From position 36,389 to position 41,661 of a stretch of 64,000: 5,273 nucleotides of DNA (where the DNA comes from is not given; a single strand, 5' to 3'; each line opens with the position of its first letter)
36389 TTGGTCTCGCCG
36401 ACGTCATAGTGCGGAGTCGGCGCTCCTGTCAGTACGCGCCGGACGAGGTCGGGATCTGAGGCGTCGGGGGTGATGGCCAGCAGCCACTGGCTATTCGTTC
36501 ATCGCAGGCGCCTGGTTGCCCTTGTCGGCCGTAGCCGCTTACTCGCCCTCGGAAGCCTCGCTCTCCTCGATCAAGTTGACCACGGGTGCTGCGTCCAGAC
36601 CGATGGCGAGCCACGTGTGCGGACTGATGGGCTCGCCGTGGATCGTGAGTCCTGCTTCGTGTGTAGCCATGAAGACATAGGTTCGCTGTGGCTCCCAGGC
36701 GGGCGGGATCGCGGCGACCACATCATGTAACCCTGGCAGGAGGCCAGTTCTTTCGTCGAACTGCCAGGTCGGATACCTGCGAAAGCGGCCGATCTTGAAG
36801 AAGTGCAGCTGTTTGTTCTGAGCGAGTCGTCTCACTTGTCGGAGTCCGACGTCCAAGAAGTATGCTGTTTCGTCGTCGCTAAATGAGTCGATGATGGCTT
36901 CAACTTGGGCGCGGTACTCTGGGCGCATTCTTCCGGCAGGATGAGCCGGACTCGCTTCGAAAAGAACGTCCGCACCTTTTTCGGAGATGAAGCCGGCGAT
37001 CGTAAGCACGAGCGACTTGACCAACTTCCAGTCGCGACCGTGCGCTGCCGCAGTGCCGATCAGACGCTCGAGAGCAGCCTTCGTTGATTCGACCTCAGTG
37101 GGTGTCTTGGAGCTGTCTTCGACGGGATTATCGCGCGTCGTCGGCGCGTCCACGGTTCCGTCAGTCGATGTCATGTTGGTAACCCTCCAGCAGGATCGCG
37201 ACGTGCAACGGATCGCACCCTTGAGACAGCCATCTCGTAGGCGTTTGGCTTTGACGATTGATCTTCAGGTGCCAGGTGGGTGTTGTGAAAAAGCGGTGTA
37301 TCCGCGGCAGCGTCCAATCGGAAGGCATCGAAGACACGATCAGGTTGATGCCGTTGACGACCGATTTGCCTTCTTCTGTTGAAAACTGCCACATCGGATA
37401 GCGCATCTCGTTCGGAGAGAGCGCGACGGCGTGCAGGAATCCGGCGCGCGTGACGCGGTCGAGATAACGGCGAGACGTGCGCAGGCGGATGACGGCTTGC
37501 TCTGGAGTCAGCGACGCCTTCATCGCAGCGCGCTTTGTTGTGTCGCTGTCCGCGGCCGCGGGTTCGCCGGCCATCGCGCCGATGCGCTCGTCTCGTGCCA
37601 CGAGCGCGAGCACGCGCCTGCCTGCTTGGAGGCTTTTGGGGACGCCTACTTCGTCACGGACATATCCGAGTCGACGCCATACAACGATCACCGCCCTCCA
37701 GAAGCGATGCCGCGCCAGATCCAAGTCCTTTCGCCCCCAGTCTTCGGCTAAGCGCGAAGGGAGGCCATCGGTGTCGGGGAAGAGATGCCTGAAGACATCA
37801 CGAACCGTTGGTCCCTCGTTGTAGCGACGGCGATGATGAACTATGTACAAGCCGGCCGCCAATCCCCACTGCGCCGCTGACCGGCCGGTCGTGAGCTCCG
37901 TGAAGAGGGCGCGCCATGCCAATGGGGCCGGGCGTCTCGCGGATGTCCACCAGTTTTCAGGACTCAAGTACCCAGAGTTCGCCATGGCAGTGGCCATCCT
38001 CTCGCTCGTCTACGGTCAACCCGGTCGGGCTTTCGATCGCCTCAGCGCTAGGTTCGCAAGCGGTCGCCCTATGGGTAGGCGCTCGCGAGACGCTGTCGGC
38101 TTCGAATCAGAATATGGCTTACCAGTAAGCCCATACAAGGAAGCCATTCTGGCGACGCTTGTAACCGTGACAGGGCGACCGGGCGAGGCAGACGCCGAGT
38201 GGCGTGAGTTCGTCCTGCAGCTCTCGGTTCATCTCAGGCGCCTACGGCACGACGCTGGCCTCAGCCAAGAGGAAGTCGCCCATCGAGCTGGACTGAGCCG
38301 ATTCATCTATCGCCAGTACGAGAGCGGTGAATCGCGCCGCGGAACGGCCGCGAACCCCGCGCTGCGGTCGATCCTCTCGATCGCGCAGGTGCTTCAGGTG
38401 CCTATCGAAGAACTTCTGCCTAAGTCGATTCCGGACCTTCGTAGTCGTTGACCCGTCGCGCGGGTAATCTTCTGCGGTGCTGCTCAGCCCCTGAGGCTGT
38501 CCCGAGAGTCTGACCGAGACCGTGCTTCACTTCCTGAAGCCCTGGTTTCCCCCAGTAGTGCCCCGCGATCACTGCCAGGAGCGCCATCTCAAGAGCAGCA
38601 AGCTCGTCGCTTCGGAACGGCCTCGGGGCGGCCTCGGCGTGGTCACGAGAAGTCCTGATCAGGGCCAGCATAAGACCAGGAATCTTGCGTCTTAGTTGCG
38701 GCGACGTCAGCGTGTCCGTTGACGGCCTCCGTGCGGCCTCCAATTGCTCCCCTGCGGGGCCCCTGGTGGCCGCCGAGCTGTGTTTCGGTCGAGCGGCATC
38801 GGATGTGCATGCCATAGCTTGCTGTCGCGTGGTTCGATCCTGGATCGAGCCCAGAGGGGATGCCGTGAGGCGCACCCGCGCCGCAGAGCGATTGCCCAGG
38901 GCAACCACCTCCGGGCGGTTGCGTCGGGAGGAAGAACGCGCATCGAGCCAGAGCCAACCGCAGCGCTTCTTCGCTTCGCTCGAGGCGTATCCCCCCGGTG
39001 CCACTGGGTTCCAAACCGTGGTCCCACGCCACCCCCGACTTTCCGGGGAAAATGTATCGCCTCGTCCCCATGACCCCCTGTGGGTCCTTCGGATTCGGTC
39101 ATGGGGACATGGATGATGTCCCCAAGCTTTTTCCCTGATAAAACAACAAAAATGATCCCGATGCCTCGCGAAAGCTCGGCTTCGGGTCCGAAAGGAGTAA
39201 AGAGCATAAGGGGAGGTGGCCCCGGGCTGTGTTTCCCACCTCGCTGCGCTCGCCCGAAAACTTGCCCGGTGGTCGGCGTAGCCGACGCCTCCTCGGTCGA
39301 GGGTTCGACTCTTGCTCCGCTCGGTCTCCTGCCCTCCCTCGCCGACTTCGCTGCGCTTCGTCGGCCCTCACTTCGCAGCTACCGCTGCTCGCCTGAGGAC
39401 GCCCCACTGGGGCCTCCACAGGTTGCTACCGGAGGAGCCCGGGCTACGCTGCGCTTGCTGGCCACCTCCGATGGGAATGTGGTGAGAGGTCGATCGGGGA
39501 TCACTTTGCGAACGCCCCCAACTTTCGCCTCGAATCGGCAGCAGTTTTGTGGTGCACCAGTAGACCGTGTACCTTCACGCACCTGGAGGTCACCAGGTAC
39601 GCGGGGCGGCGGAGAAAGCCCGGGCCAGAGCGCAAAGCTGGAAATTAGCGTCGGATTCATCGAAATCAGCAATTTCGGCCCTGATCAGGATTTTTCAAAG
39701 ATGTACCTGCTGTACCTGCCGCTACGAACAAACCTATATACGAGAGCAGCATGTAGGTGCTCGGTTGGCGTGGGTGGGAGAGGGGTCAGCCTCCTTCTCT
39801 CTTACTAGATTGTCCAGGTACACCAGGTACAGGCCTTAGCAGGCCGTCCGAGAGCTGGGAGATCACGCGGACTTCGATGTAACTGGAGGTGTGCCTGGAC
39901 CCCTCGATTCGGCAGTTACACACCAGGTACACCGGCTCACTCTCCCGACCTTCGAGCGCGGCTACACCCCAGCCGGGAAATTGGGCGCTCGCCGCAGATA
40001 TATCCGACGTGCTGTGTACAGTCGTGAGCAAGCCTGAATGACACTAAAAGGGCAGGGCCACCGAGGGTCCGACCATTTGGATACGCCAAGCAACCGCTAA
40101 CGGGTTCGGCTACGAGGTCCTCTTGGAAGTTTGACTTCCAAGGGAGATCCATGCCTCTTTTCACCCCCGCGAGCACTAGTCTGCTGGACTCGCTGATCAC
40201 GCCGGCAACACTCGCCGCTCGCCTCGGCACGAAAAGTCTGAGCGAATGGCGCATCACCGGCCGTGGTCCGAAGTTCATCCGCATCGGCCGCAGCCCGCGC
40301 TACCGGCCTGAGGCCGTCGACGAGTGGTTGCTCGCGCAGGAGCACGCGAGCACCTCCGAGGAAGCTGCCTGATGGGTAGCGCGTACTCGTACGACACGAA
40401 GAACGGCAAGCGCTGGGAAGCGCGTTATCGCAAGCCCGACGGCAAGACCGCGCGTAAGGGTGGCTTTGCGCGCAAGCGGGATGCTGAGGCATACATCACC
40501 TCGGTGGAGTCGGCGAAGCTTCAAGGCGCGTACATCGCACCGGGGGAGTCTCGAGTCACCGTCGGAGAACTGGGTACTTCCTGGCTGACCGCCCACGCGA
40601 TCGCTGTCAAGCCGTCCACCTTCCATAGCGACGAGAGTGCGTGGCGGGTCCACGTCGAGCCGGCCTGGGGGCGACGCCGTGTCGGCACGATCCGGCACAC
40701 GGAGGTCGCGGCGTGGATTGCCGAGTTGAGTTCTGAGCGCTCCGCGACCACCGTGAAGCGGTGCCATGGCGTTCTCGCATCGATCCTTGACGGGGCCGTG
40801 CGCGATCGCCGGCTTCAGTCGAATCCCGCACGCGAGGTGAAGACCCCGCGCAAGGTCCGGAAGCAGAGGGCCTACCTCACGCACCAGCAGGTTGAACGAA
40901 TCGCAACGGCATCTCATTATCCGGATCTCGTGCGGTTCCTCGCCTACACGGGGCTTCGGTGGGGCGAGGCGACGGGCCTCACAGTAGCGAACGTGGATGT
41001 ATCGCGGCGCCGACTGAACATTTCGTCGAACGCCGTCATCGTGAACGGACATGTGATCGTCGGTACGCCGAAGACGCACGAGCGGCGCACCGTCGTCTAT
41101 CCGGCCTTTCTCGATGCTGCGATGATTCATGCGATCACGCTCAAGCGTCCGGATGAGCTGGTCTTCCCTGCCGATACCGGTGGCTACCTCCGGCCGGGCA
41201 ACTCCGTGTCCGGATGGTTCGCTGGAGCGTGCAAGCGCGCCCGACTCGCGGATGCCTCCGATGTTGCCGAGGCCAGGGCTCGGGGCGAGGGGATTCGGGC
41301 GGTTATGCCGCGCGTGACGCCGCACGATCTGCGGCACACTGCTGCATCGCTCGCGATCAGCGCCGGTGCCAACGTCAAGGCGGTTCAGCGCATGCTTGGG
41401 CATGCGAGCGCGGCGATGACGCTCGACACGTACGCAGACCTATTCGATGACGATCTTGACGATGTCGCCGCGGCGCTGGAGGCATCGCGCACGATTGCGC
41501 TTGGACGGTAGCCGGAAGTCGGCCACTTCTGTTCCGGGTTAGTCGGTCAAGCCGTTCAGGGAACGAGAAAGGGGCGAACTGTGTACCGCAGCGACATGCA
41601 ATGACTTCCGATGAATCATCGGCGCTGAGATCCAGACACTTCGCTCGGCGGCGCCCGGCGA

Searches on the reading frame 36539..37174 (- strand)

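Call 4: search_protein_families(library=pfam, proteins=[window:36539-37174:-], max_evalue=0.1)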
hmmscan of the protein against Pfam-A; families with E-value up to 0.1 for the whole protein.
window:36539-37174:- (211 aa): 2 families
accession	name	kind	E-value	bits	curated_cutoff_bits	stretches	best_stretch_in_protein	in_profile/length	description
PF12728.13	HTH_17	-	6e-05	23.7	27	1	101-141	5-45/51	Helix-turn-helix domain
PF13472.12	Lipase_GDSL_2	-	0.072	14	32.9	1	24-115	77-150/178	GDSL-like Lipase/Acylhydrolase family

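Call 5: search_protein_families(library=padloc, proteins=[window:36539-37174:-], max_evalue=0.1)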
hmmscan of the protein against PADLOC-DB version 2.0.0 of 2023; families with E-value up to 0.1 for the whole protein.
window:36539-37174:- (211 aa): 0 families

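Call 6: search_protein_families(library=ncbifam, proteins=[window:36539-37174:-], max_evalue=0.1)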
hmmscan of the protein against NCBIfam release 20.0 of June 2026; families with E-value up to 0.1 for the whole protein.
window:36539-37174:- (211 aa): 2 families
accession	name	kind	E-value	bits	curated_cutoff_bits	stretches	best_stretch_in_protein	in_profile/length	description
TIGR01764.1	excise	domain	0.0074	16.6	28.8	1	101-135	5-39/49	excisionase family DNA-binding protein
NF047737.1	antiphage_MADS1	equivalog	0.018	15.3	80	1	101-134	7-40/49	methylation-associated defense system helix-turn-helix domain-containing protein MAD1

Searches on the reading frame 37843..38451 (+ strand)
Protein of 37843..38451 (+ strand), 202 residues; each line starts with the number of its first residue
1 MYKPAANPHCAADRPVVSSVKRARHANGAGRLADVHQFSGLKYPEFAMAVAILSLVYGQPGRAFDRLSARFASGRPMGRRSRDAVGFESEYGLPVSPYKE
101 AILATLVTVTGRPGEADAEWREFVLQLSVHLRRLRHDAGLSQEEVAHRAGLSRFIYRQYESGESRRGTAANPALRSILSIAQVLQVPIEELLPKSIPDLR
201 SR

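Call 4: search_protein_families(library=pfam, proteins=[window:37843-38451:+], max_evalue=0.1)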
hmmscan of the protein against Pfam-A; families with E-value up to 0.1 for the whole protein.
window:37843-38451:+ (202 aa): 6 families
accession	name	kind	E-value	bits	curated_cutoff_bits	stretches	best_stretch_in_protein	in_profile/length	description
PF13560.12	HTH_31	-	1.1e-08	35.7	27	1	126-190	1-60/64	Helix-turn-helix domain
PF01381.28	HTH_3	-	4.1e-08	33.6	23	1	131-191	1-55/55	Helix-turn-helix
PF12844.13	HTH_19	-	3.5e-05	24.1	30.2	1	131-192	4-59/64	Helix-turn-helix domain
PF13443.12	HTH_26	-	0.00033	21.3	22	1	130-192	1-58/63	Cro/C1-type HTH DNA-binding domain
PF04545.22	Sigma70_r4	-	0.031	14.2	24.1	0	133-153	14-34/50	Sigma-70, region 4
PF13412.12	HTH_24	-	0.068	13.2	21.9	0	131-153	9-31/48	Winged helix-turn-helix DNA-binding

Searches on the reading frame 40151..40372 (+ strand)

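Call 4: search_protein_families(library=pfam, proteins=[window:40151-40372:+], max_evalue=0.1)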
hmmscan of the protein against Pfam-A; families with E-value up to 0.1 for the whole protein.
window:40151-40372:+ (73 aa): 1 family
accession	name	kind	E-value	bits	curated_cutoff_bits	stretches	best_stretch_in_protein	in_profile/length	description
PF12728.13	HTH_17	-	0.00073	20.2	27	1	17-63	3-50/51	Helix-turn-helix domain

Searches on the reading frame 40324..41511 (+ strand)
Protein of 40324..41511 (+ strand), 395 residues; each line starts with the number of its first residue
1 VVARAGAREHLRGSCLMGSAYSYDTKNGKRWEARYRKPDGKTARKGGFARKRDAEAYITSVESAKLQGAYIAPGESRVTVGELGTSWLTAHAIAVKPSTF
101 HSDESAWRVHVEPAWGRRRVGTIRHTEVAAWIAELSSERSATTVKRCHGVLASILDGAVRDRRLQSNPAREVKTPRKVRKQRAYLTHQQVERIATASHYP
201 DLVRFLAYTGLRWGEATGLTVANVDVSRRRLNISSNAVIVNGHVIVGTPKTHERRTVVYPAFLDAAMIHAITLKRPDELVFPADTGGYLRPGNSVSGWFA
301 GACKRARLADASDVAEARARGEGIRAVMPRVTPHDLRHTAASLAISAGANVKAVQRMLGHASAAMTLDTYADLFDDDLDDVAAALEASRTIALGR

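Call 4: search_protein_families(library=pfam, proteins=[window:40324-41511:+], max_evalue=0.1)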
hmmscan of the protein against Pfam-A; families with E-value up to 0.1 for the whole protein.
window:40324-41511:+ (395 aa): 3 families
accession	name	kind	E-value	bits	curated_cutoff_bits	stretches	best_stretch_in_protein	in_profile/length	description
PF00589.27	Phage_integrase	-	7e-19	68.7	27.1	1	184-374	2-169/172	Phage integrase family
PF22022.2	Phage_int_M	-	8.8e-07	29.5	27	1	86-173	7-94/96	Phage integrase central domain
PF14659.12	Phage_int_SAM_3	-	0.00021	21.9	22.6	1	79-135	1-57/58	Phage integrase, N-terminal SAM-like domain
